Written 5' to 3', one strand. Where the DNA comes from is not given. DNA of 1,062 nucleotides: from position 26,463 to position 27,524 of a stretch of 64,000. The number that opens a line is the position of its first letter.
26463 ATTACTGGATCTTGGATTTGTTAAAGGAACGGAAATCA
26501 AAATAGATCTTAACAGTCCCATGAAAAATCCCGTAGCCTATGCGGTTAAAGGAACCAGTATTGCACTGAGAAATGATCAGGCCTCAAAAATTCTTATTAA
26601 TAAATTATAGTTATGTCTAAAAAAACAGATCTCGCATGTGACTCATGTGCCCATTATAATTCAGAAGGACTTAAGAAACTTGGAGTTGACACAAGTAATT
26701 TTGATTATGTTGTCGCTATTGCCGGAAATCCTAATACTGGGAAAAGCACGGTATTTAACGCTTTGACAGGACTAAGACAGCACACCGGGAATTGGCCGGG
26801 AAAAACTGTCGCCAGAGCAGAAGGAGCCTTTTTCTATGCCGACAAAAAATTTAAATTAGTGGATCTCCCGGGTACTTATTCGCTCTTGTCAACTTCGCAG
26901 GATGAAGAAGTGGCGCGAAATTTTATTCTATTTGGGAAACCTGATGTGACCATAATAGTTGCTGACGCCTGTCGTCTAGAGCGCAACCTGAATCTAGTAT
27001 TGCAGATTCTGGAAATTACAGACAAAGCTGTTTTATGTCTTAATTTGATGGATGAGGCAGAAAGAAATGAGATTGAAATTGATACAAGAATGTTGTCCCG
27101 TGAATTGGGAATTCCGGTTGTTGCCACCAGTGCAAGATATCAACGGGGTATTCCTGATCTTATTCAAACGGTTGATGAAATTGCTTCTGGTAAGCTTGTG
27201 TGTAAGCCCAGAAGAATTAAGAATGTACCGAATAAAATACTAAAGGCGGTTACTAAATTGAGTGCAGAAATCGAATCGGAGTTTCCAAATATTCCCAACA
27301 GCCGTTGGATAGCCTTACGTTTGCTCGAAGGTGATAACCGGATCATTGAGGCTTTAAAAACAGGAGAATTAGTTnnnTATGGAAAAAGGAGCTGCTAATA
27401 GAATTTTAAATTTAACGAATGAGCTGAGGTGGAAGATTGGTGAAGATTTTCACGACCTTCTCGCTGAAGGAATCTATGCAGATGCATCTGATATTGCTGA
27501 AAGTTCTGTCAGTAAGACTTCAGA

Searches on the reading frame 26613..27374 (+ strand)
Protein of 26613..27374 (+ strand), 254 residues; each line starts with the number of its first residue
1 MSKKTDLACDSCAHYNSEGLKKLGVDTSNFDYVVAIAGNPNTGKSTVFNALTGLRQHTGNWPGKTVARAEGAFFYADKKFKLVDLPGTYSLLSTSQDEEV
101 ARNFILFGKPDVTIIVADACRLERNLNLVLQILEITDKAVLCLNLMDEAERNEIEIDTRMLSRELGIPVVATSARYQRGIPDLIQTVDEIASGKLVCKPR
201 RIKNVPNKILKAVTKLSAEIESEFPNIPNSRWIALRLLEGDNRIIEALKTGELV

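Call 3: search_protein_families(library=pfam, proteins=[window:26613-27374:+], max_evalue=0.01)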
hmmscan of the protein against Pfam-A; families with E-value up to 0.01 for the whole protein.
window:26613-27374:+ (254 aa): 7 families
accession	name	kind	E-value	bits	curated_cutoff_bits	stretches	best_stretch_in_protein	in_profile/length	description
PF02421.24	FeoB_N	-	1e-60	204.2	27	1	33-186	2-155/156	Ferrous iron transport protein B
PF01926.29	MMR_HSR1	-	1.6e-19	70.5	21.9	1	34-142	2-110/113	50S ribosome-binding GTPase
PF17910.6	FeoB_Cyto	-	1.7e-07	32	23.4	1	207-250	3-46/90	FeoB cytosolic helical domain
PF00009.33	GTP_EFTU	-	2.4e-05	24.5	26.5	1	63-190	54-185/188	Elongation factor Tu GTP binding domain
PF03193.22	RsgA_GTPase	-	0.00022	21.5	30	0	134-188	51-105/174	RsgA GTPase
PF09439.16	SRPRB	-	0.00024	21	25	1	34-93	6-61/178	Signal recognition particle receptor beta subunit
PF00350.29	Dynamin_N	-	0.00034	21.1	27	0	34-55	1-22/168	Dynamin family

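Call 4: search_protein_families(library=ncbifam, proteins=[window:26613-27374:+], max_evalue=0.01)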
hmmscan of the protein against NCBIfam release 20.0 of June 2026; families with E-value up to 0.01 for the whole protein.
window:26613-27374:+ (254 aa): 24 families
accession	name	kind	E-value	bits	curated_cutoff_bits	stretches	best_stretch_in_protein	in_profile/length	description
TIGR00437.1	feoB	equivalog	8.7e-61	206.3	315.65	1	38-229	1-181/594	ferrous iron transport protein B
NF007105.0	PRK09554.1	equivalog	8.2e-51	173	683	1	34-242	6-213/772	Fe(2+) transporter permease subunit FeoB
TIGR03594.1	GTPase_EngA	equivalog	3.6e-14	52.6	306.7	1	33-189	2-158/432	ribosome biogenesis GTPase Der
NF002828.0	PRK03003.1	equivalog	9.7e-11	40.9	631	1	14-187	23-196/477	ribosome biogenesis GTPase Der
TIGR03596.1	GTPase_YlqF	equivalog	9.8e-11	41.5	208.2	1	16-108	105-191/276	ribosome biogenesis GTPase YlqF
NF000908.1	PRK00089.1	equivalog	2.3e-10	40.2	237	1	33-190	5-166/291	GTPase Era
TIGR03598.1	GTPase_YsxC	equivalog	1.3e-09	38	124.45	1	34-103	21-90/186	ribosome biogenesis GTP-binding protein YihA/YsxC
NF007071.0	PRK09518.1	equivalog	5.3e-08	31.8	953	1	31-187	271-427/706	bifunctional cytidylate kinase/GTPase Der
NF003255.0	PRK04213.1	equivalog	3.2e-07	29.8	164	1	31-96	9-72/204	GTP-binding protein EngB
NF007171.0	PRK09602.1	subfamily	4.5e-07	29.1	387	1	33-73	4-44/397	YchF-related putative GTPase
TIGR02729.1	Obg_CgtA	equivalog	7.1e-07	28.6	280.25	1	34-190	160-327/329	Obg family GTPase CgtA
NF003661.0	PRK05291.1-3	equivalog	9.5e-07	28.5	380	1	33-195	218-374/448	tRNA uridine-5-carboxymethylaminomethyl(34) synthesis GTPase MnmE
TIGR00450.1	mnmE_trmE_thdF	equivalog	1.6e-06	27.5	252.6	1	32-221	210-396/446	tRNA uridine-5-carboxymethylaminomethyl(34) synthesis GTPase MnmE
TIGR00231.1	small_GTP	domain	2.1e-06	27.6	42.5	1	32-187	4-162/164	GTP-binding protein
TIGR00436.1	era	equivalog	3.7e-06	26.5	116.25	1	34-180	3-152/270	GTPase Era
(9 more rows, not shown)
